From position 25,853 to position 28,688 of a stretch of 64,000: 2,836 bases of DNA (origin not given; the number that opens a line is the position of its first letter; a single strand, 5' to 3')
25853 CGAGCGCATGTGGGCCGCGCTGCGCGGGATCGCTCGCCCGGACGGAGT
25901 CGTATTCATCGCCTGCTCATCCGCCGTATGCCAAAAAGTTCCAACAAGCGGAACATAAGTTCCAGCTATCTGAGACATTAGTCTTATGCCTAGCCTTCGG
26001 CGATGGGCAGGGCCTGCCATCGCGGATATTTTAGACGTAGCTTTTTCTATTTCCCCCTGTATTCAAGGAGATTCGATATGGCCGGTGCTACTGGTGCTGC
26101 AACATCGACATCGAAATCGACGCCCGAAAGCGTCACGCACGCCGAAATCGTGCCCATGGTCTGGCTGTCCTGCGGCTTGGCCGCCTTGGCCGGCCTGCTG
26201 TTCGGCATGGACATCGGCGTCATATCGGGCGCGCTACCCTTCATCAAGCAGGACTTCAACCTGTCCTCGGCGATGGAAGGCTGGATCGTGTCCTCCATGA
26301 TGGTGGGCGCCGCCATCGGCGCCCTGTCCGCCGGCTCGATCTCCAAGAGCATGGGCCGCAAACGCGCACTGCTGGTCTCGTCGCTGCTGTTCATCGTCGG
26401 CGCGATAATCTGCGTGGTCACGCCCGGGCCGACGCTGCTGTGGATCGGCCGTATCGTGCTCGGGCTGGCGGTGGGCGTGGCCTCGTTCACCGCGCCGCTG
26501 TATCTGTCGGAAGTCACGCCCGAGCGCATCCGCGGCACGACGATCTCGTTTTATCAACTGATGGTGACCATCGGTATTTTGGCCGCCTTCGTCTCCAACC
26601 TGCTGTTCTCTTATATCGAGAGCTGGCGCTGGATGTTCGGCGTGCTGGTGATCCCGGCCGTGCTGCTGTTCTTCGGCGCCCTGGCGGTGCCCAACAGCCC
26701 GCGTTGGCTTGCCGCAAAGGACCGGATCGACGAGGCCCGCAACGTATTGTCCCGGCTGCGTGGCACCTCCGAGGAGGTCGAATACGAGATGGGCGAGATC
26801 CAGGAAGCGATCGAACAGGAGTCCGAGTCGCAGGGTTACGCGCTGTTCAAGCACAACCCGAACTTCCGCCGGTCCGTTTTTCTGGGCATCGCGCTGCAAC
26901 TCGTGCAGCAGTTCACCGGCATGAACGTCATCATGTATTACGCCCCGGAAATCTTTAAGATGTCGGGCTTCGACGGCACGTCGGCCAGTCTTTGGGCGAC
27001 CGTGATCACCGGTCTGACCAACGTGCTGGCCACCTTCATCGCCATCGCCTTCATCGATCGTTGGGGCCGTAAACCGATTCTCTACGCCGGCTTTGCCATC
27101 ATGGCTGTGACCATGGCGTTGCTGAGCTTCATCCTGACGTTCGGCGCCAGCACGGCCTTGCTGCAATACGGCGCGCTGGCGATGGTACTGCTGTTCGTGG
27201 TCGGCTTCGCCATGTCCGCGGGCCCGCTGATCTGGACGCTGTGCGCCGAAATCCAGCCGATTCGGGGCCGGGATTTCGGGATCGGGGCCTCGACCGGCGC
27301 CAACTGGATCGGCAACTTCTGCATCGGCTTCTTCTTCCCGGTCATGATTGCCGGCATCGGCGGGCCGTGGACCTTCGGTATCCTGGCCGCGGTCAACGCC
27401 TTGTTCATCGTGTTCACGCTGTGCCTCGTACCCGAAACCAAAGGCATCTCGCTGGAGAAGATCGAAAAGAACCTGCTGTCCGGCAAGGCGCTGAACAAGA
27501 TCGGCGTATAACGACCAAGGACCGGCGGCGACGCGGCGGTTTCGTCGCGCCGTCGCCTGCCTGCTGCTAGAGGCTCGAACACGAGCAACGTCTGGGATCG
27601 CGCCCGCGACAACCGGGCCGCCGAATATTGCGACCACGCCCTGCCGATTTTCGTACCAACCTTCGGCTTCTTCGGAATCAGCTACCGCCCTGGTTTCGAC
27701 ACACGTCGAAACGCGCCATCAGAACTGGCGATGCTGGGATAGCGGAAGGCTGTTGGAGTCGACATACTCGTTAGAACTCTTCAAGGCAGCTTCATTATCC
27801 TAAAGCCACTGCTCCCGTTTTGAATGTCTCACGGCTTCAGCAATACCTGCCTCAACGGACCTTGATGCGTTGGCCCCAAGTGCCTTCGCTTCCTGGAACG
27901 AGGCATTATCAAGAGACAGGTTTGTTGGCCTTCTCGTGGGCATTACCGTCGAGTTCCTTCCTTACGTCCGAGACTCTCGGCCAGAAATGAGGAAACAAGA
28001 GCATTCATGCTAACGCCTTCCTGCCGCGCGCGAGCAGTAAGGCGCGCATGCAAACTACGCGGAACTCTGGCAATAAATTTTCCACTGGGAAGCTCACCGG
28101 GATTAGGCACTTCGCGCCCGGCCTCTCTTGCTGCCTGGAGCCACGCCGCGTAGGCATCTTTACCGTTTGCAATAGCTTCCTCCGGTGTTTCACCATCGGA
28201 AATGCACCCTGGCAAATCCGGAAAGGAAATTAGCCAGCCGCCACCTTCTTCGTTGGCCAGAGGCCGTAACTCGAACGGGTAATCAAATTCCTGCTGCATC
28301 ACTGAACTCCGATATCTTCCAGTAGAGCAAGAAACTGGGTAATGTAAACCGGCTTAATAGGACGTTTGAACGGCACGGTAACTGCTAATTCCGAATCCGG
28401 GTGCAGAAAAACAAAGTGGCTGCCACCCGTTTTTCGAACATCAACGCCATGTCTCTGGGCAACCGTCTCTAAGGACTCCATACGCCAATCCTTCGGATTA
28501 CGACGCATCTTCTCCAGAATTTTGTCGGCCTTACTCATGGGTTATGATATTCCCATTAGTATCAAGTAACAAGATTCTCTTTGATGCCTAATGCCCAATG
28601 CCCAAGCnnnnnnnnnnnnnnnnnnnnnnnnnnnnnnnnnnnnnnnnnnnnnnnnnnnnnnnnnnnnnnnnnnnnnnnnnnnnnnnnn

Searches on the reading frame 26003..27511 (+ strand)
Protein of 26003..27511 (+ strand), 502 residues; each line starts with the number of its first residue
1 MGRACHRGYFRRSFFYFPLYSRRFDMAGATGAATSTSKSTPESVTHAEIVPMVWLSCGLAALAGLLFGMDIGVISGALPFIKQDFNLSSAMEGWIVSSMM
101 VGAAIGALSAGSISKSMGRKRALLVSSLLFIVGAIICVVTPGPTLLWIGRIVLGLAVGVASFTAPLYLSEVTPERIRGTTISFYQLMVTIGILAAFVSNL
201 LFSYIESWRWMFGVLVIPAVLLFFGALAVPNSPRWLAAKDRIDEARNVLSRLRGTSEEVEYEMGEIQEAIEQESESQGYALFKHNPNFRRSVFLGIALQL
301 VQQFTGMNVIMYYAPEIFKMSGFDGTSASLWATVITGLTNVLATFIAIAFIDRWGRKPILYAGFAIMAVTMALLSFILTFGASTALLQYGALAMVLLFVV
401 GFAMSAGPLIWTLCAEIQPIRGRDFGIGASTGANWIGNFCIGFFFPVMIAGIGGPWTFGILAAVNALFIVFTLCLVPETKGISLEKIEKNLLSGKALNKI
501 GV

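Call 87: search_protein_families(library=pfam, proteins=[window:26003-27511:+], max_evalue=0.01)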
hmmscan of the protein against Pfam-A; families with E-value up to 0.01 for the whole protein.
window:26003-27511:+ (502 aa): 3 families
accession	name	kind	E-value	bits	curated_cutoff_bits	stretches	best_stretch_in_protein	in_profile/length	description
PF00083.30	Sugar_tr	-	4.9e-128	428.3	22.3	1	58-489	3-450/452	Sugar (and other) transporter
PF07690.21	MFS_1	-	2.6e-43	148.7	33.4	2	61-416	2-321/347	Major Facilitator Superfamily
PF13347.12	MFS_2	-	7.6e-05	21.9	27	1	256-413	194-338/427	MFS/sugar transport protein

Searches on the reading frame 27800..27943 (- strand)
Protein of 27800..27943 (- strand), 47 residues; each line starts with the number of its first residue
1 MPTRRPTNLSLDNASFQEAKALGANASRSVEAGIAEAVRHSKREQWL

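Call 4: search_protein_families(library=pfam, proteins=[window:27800-27943:-], max_evalue=0.1)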
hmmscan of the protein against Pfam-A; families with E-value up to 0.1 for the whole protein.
window:27800-27943:- (47 aa): 1 family
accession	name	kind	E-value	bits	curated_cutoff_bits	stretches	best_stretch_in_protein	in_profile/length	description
PF07362.18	CcdA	-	4.8e-11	43.3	22.4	1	4-46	1-43/71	Post-segregation antitoxin CcdA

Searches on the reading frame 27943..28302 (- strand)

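Call 4: search_protein_families(library=pfam, proteins=[window:27943-28302:-], max_evalue=0.1)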
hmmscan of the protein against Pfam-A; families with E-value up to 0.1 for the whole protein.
window:27943-28302:- (119 aa): 5 families
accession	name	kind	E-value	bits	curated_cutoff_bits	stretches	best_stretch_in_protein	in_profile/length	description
PF15919.11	HicB_lk_antitox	-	9.5e-12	45.6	27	1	18-71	8-61/123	HicB_like antitoxin of bacterial toxin-antitoxin system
PF05534.18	HicB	-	3.5e-10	40.1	21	1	67-106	11-50/51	HicB family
PF22513.2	FitA-like_RHH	-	0.00011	22.5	27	1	80-110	8-38/39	Antitoxin FitA-like, ribbon-helix-helix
PF03869.20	Arc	-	0.0013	19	20.4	1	75-115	6-45/50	Arc-like DNA binding domain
PF16911.10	PapA_C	-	0.027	14.4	30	1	86-107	18-39/203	Phthiocerol/phthiodiolone dimycocerosyl transferase C-terminus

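Call 5: search_protein_families(library=padloc, proteins=[window:27943-28302:-], max_evalue=0.1)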
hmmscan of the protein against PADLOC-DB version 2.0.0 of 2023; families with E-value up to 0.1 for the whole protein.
window:27943-28302:- (119 aa): 0 families

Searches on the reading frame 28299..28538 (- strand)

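Call 4: search_protein_families(library=pfam, proteins=[window:28299-28538:-], max_evalue=0.1)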
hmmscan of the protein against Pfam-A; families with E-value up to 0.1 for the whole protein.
window:28299-28538:- (79 aa): 3 families
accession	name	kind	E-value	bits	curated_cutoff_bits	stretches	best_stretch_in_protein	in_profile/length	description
PF07927.17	HicA_toxin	-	2.2e-06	28.1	27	1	23-73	4-53/58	HicA toxin of bacterial toxin-antitoxin,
PF08984.16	DUF1858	-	0.063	13.8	32.2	1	19-35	40-56/59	Domain of unknown function (DUF1858)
PF20040.4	DUF6442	-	0.099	13.3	25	0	3-32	3-31/102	Family of unknown function (DUF6442)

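Call 5: search_protein_families(library=padloc, proteins=[window:28299-28538:-], max_evalue=0.1)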
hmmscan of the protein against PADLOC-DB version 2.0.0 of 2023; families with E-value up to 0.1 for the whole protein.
window:28299-28538:- (79 aa): 0 families
